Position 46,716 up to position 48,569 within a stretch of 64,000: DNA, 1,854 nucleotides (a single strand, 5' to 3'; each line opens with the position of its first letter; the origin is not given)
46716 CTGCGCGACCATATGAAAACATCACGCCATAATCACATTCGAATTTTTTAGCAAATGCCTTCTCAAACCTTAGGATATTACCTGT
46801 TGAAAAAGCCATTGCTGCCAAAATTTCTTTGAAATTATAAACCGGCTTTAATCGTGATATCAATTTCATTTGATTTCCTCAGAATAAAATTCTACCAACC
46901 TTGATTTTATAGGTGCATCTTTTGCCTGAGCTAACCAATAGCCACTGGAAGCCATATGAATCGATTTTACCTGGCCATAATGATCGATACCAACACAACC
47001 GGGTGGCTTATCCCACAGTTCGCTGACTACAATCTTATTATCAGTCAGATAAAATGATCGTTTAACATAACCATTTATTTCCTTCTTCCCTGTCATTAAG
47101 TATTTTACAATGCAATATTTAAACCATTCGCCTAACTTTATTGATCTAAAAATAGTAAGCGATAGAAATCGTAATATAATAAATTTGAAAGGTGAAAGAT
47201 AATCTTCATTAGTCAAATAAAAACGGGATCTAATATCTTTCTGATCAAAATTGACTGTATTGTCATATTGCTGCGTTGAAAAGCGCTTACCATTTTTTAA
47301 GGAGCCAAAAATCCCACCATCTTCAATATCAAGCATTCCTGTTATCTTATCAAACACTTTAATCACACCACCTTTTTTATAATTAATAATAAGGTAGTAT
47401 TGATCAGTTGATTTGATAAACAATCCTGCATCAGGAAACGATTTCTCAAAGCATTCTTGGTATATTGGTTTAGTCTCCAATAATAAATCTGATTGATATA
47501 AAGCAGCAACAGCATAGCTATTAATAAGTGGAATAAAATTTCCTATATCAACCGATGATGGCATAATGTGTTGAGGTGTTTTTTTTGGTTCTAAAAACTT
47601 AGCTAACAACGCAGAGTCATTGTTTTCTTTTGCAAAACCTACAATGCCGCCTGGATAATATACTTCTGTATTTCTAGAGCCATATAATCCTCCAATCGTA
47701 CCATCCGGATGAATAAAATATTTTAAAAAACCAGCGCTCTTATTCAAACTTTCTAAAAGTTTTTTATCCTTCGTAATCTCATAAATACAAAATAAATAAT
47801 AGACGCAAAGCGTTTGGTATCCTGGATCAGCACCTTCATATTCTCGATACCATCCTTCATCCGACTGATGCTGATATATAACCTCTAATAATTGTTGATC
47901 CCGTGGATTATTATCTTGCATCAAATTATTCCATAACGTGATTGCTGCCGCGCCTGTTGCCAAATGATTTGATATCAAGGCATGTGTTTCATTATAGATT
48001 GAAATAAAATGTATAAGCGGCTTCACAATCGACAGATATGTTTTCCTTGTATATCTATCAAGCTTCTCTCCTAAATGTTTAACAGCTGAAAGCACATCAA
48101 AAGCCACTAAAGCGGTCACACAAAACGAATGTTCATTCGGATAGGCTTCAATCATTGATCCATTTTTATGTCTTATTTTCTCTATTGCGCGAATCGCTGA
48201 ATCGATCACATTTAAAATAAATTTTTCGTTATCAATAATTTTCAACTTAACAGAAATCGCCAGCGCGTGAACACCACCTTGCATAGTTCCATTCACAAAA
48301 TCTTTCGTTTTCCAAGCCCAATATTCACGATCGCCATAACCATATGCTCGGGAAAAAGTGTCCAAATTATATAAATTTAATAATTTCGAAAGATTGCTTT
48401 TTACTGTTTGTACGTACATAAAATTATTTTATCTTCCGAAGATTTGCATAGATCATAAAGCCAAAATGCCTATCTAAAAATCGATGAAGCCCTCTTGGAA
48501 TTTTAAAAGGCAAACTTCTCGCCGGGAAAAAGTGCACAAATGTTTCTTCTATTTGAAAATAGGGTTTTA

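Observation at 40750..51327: ACP / FkbH-like / MaoC-SDR / methyltransferase / aminotransferase cassette inside a capsule or O-antigen locus: predicted ACP-dependent synthesis of a glycerate-derived acyl decoration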

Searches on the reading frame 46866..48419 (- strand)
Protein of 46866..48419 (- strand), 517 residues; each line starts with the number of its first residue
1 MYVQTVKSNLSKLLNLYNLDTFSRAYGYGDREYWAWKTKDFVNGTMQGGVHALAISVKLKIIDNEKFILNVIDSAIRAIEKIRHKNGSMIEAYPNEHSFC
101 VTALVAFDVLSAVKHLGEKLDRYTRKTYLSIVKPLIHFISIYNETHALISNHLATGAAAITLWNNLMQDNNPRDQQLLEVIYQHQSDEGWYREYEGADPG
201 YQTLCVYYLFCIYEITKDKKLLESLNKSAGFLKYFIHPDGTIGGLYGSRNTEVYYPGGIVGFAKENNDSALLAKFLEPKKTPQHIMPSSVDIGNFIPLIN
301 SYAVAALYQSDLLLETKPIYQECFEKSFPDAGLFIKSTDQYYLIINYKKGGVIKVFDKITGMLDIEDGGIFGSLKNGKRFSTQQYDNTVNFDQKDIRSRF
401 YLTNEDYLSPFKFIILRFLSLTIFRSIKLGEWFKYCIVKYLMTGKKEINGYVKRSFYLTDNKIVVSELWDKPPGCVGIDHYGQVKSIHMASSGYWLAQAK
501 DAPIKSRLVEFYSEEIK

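Call 4: search_protein_families(library=pfam, proteins=[window:46866-48419:-], max_evalue=0.01)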
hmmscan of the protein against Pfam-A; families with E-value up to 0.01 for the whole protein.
window:46866-48419:- (517 aa): 0 families

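Call 5: search_protein_families(library=ncbifam, proteins=[window:46866-48419:-], max_evalue=0.01)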
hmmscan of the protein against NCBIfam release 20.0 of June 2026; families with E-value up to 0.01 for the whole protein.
window:46866-48419:- (517 aa): 0 families

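Call 27: find_homologous_proteins(query=window:46866-48419:-, max_evalue=0.00001)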
Query window:46866-48419:- (517 aa): 1584 proteins with E <= 0.00001 among 8000 candidates; the best 120 are listed.
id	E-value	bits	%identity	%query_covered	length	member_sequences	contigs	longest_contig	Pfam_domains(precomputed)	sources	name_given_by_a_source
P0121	0.0e+0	1190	100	100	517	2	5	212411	-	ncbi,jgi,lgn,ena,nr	ncbi:MAG: hypothetical protein A2X77_04775 [Gammaproteobacteria bacterium GWE2_42_36]|nr:MAG: hypoth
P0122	1.0e-198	679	60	99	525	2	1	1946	PF25840.1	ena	-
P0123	1.4e-198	679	59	99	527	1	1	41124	-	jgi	jgi:hypothetical protein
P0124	2.4e-198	678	58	99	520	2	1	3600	PF25840.1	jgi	-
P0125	3.3e-198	678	59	99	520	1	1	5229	PF25840.1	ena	-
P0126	5.6e-198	677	59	98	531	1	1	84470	-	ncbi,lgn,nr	ncbi:MAG: hypothetical protein EPN22_13490 [Nitrospirae bacterium]|nr:MAG: hypothetical protein EPN2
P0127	6.2e-198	677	59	99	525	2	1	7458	-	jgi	-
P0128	2.2e-197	675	57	99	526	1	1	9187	-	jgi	jgi:hypothetical protein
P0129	4.5e-197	674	58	99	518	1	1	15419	PF25840.1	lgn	-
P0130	4.7e-197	674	58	99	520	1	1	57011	-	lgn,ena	-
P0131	1.4e-196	672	59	99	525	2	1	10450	PF25840.1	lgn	-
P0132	2.9e-196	671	58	99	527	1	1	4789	-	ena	-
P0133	4.9e-196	671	58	99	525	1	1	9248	-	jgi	-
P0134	2.1e-195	668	58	99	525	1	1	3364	-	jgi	-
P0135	3.0e-195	668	57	99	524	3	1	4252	-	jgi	-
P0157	3.5e-191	655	57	99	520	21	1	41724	PF25840.1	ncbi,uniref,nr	ncbi:hypothetical protein [Aliarcobacter cryaerophilus]|uniref:hypothetical protein n=1 Tax=Aliarcob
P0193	1.9e-184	632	58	96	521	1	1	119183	-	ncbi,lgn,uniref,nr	ncbi:hypothetical protein [Aliarcobacter butzleri]|uniref:hypothetical protein n=1 Tax=Aliarcobacter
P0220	5.1e-176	605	54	100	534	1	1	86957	-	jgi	-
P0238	1.9e-168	580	52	99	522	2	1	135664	-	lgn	-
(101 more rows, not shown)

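Call 29: find_encoding_contigs(protein=P0157, flank=10000, max_places=2)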
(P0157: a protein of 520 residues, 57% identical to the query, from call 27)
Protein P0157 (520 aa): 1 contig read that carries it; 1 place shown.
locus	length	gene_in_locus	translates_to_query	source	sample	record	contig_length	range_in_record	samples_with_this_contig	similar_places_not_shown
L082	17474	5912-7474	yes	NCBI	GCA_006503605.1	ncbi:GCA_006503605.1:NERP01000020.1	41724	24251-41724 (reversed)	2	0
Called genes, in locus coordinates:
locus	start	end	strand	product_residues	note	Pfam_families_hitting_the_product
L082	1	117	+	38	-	?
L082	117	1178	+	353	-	PF02350:Epimerase_2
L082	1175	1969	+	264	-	PF00535:Glycos_transf_2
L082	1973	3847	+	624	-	PF12481:DUF3700 (weak), PF13522:GATase_6, PF13537:GATase_7, PF00733:Asn_synthase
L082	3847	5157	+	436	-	PF23019:DUF7033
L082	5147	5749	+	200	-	PF01209:Ubie_methyltran, PF13489:Methyltransf_23 (weak), PF13649:Methyltransf_25, PF13847:Methyltransf_31, PF08241:Methyltransf_11, PF08242:Methyltransf_12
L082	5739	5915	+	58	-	-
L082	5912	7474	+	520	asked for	PF25840:Ulvan_lyase_N (faint)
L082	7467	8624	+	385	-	PF00155:Aminotran_1_2 (weak), PF01041:DegT_DnrJ_EryC1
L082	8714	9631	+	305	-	PF13489:Methyltransf_23, PF08241:Methyltransf_11, PF08242:Methyltransf_12, PF13649:Methyltransf_25, PF13847:Methyltransf_31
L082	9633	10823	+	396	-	PF01575:MaoC_dehydratas, PF13452:FAS1_DH_region (weak), PF23441:SDR, PF00106:adh_short, PF08659:KR (weak), PF13561:adh_short_C2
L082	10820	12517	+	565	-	-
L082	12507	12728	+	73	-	PF00550:PP-binding (weak)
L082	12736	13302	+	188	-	PF00132:Hexapep, PF14602:Hexapep_2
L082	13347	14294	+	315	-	PF03706:LPG_synthase_TM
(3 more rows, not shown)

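Call 30: find_encoding_contigs(protein=P0126, flank=10000, max_places=1)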
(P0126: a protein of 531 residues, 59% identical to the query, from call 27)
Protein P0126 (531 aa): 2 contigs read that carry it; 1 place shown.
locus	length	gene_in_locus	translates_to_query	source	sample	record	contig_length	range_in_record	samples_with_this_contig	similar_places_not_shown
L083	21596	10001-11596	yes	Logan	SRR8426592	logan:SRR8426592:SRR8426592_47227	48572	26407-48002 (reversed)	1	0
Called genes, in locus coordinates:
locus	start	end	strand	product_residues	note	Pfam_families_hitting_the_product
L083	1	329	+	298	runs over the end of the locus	?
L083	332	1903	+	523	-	PF01408:GFO_IDH_MocA, PF22725:GFO_IDH_MocA_C3, PF02894:GFO_IDH_MocA_C (weak), PF25084:LbH_EIF2B, PF00132:Hexapep, PF25087:GMPPB_C (weak), PF14602:Hexapep_2 (weak), PF00132:Hexapep (weak)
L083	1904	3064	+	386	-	PF00266:Aminotran_5 (weak), PF01041:DegT_DnrJ_EryC1, PF01212:Beta_elim_lyase (weak)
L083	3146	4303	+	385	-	PF02350:Epimerase_2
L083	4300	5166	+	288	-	PF00535:Glycos_transf_2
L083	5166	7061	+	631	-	PF13522:GATase_6, PF13537:GATase_7, PF00733:Asn_synthase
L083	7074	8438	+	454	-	-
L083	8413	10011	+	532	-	PF02310:B12-binding, PF04055:Radical_SAM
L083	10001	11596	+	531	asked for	-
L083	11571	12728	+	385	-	PF01041:DegT_DnrJ_EryC1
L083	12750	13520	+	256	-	PF00551:Formyl_trans_N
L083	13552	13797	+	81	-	-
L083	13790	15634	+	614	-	PF02310:B12-binding (weak), PF04055:Radical_SAM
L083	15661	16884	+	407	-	-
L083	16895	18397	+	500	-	PF03417:AAT (weak), PF08241:Methyltransf_11 (weak), PF08242:Methyltransf_12 (weak), PF13649:Methyltransf_25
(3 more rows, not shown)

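Call 39: search_solved_structures(query=A2, max_evalue=1)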
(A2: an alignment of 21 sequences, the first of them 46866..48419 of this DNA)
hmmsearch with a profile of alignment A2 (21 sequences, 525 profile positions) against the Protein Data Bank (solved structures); distinct sequences matched with E-value up to 1: 0.

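Call 44: predict_structure(alignment_id=A2)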
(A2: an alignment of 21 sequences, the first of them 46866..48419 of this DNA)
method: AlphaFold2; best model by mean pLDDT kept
length: 517 residues; sequences in the alignment: 21
mean_pLDDT: 83.4   pTM: 0.87
mean pLDDT of the five models: 83.4, 83.0, 82.6, 81.4, 79.9
residues with pLDDT >= 90: 246; 70-90: 179; 50-70: 63; < 50: 29
segments of 3 or more residues with pLDDT < 50: 32-40, 482-501
pLDDT, mean of each block of 10 residues (from residue 1): 90 87 80 43 79 97 95 95 87 76 95 96 97 96 68 92 97 94 84 65 91 95 92 92 68 87 91 85 67 80 93 80 93 94 91 91 85 88 85 91 69 72 76 72 75 95 94 87 44 42 74 86
secondary structure, 60 per line:
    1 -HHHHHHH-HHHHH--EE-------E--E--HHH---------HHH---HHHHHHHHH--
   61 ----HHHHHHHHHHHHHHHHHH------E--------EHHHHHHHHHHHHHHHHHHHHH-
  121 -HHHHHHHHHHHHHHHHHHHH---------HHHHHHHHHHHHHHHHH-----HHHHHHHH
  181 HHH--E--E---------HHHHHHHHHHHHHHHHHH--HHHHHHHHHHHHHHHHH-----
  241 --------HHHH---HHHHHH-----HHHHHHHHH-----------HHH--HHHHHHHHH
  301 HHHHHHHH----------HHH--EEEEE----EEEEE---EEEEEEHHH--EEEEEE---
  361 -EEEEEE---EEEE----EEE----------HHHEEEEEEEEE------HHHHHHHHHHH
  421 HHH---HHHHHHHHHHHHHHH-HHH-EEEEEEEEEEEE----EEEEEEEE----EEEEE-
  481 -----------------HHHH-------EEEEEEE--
elements in order: H2-8 H10-14 H50-58 H65-82 H99-119 H122-141 H151-167 H173-183 H199-216 H219-235 H249-252 H256-261 H267-275 H292-308 E324-328 E333-337 E341-346 E352-357 E362-367 E371-374 E379-381 E395-403 H410-423 H427-441 E447-458 E463-470 E475-479 H498-501 E509-515

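Call 46: fold_search(model_id=the predicted structure, library=pdb)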
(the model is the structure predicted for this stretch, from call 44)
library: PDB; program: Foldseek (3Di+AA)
matches with E <= 10: 808; with E <= 0.001: 27
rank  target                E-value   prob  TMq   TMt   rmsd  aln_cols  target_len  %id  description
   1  7bjt_A                1.5e-05  1.00  0.42  0.32  10.1       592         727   13  Structure-function analysis of a new PL17 oligoalginate lyase from the marine bacterium Zobellia galactanivorans DsijT (released 2021-07-14)
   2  8r6z_A                2.3e-05  1.00  0.47  0.42   7.6       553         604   11  Polysaccharide lyase BtPL33HA (BT4410) Apo form 2 (released 2024-12-04)
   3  6hzn_A                2.4e-05  1.00  0.50  0.37   8.7       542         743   11  Crystal structure of human dermatan sulfate epimerase 1 (released 2020-01-22)
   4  7bm6_A                2.5e-05  1.00  0.46  0.34   8.8       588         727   12  Structure-function analysis of a new PL17 oligoalginate lyase from the marine bacterium Zobellia galactanivorans DsijT (released 2021-07-14)
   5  8r71_B                3.5e-05  1.00  0.48  0.43   8.9       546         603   11  Polysaccharide lyase BtPL33HA (BT4410) Y291A with HAdp4 collected at 1.22 A (released 2024-12-04)
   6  8khv                  4.2e-05  1.00  0.41  0.37  10.3       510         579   11  The crystal structure of glycosaminoglycan lyase GAGase II (released 2024-09-04)
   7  6f2p                  4.4e-05  1.00  0.45  0.25   9.9       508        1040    9  Structure of Paenibacillus xanthan lyase to 2.6 A resolution (released 2018-12-05)
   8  8khw                  5.6e-05  1.00  0.46  0.42   9.8       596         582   10  The crystal structure of glycosaminoglycan lyase GAGase VII (released 2024-09-04)
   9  9o3q                  9.3e-05  1.00  0.45  0.41   9.6       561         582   11  Apo-structure of a chondroitinase (released 2025-06-11)
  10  8r75_B                9.7e-05  1.00  0.46  0.40   9.4       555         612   11  Polysaccharide lyase BtPL33HA (BT4410) Apo form 1 (released 2024-12-04)
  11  8r71_A                9.7e-05  1.00  0.45  0.39   9.5       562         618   11  Polysaccharide lyase BtPL33HA (BT4410) Y291A with HAdp4 collected at 1.22 A (released 2024-12-04)
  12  1rw9                  1.0e-04  1.00  0.47  0.34   9.6       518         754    8  Crystal structure of the Arthrobacter aurescens chondroitin AC lyase (released 2004-04-13)
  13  8r70_A                1.2e-04  1.00  0.45  0.39   9.8       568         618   11  Polysaccharide lyase BtPL33HA (BT4410) Y291A with HA dp4 (released 2024-12-04)
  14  8r70_B                1.9e-04  1.00  0.43  0.38  10.2       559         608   10  Polysaccharide lyase BtPL33HA (BT4410) Y291A with HA dp4 (released 2024-12-04)
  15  6jp4_A                1.9e-04  1.00  0.44  0.32  12.4       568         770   10  Crystal structure of the catalytic domain of a multi-domain alginate lyase Dp0100 from thermophilic bacterium Defluvii (released 2019-10-30)
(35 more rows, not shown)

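Call 49: find_encoding_contigs(protein=P0193, flank=10000, max_places=1)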
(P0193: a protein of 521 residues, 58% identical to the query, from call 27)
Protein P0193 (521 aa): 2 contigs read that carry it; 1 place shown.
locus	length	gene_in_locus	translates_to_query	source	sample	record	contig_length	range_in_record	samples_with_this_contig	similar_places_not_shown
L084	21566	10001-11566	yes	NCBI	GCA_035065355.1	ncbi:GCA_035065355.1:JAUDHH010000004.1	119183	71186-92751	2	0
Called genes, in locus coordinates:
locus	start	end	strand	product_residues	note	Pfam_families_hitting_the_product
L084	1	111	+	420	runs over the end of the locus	-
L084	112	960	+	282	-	PF02522:Antibiotic_NAT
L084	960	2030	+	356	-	PF02350:Epimerase_2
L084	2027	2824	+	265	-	PF00535:Glycos_transf_2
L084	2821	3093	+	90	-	-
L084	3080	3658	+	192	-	PF08241:Methyltransf_11, PF08242:Methyltransf_12 (weak), PF13489:Methyltransf_23 (weak), PF13649:Methyltransf_25, PF13847:Methyltransf_31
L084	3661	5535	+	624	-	PF13522:GATase_6, PF12481:DUF3700 (faint), PF13537:GATase_7, PF00733:Asn_synthase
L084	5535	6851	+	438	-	PF23019:DUF7033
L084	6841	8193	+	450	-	PF03062:MBOAT, PF13813:MBOAT_2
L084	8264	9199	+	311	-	-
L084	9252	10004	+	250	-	PF13489:Methyltransf_23, PF13847:Methyltransf_31, PF08241:Methyltransf_11, PF08242:Methyltransf_12, PF13649:Methyltransf_25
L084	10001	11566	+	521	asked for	-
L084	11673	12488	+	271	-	PF04383:KilA-N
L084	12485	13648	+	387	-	PF01041:DegT_DnrJ_EryC1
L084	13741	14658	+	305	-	PF13489:Methyltransf_23, PF08241:Methyltransf_11, PF08242:Methyltransf_12, PF13649:Methyltransf_25, PF13847:Methyltransf_31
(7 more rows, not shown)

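Call 50: find_encoding_contigs(protein=P0238, flank=10000, max_places=1)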
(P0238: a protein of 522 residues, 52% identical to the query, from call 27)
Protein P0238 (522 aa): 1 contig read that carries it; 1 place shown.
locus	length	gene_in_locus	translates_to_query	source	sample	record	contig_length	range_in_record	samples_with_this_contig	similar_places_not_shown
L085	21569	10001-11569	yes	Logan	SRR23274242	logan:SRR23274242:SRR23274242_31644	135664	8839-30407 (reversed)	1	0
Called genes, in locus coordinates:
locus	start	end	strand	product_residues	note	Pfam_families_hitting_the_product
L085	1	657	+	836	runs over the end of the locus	PF09586:YfhO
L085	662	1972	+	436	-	PF13579:Glyco_trans_4_4 (weak), PF13439:Glyco_transf_4, PF00534:Glycos_transf_1 (weak), PF13692:Glyco_trans_1_4 (weak)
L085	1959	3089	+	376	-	-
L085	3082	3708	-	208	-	PF02585:PIG-L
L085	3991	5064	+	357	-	PF02350:Epimerase_2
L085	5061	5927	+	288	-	PF00535:Glycos_transf_2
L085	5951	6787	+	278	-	PF02475:TRM5-TYW2_MTfase (weak), PF01209:Ubie_methyltran, PF05175:MTS (weak), PF13489:Methyltransf_23, PF13847:Methyltransf_31, PF08241:Methyltransf_11, PF08242:Methyltransf_12, PF13649:Methyltransf_25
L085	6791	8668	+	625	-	PF13522:GATase_6, PF13537:GATase_7, PF12481:DUF3700 (weak), PF00733:Asn_synthase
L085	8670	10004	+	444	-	-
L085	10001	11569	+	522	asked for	-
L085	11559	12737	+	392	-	PF01041:DegT_DnrJ_EryC1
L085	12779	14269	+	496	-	-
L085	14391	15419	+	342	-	PF13480:Acetyltransf_6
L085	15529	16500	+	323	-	PF13469:Sulfotransfer_3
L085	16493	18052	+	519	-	-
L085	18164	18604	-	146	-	PF09917:DUF2147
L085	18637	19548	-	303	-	PF03631:Virul_fac_BrkB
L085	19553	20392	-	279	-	PF02749:QRPTase_N, PF01729:QRPTase_C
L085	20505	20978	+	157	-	PF02590:SPOUT_MTase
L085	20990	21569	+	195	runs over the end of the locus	PF01725:Ham1p_like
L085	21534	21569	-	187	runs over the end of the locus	PF03602:Cons_hypoth95, PF05175:MTS (weak), PF13847:Methyltransf_31 (weak)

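Call 51: find_encoding_contigs(protein=P0220, flank=10000, max_places=1)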
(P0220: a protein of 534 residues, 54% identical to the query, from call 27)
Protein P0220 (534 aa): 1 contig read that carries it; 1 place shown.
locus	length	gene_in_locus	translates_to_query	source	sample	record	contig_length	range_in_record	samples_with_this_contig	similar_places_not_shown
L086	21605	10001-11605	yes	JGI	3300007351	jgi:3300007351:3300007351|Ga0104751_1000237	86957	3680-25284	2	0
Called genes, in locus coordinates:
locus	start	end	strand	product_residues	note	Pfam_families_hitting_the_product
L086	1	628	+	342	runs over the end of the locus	PF00534:Glycos_transf_1, PF13692:Glyco_trans_1_4, PF13524:Glyco_trans_1_2 (weak)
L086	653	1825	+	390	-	PF03966:Trm112p (weak), PF13489:Methyltransf_23 (weak), PF08241:Methyltransf_11, PF08242:Methyltransf_12, PF13649:Methyltransf_25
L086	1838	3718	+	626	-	PF13522:GATase_6, PF13537:GATase_7, PF00733:Asn_synthase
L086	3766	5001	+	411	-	PF13439:Glyco_transf_4, PF13579:Glyco_trans_4_4, PF00534:Glycos_transf_1, PF13692:Glyco_trans_1_4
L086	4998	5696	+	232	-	PF13847:Methyltransf_31, PF08241:Methyltransf_11, PF08242:Methyltransf_12 (weak), PF13649:Methyltransf_25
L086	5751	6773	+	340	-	PF00535:Glycos_transf_2, PF10111:Glyco_tranf_2_2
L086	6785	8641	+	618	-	PF13522:GATase_6, PF13537:GATase_7, PF00733:Asn_synthase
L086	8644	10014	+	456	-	PF23019:DUF7033 (weak)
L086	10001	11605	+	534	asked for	-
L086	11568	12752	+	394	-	PF01041:DegT_DnrJ_EryC1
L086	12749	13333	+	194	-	PF00583:Acetyltransf_1, PF13508:Acetyltransf_7, PF13673:Acetyltransf_10 (weak)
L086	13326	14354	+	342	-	PF03706:LPG_synthase_TM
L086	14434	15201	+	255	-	PF13489:Methyltransf_23, PF13847:Methyltransf_31, PF08241:Methyltransf_11, PF08242:Methyltransf_12 (weak), PF13649:Methyltransf_25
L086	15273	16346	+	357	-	PF04055:Radical_SAM, PF13353:Fer4_12 (faint), PF13186:SPASM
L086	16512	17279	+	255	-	PF01209:Ubie_methyltran, PF13489:Methyltransf_23, PF07021:MetW (faint), PF13847:Methyltransf_31, PF08241:Methyltransf_11, PF08242:Methyltransf_12, PF13649:Methyltransf_25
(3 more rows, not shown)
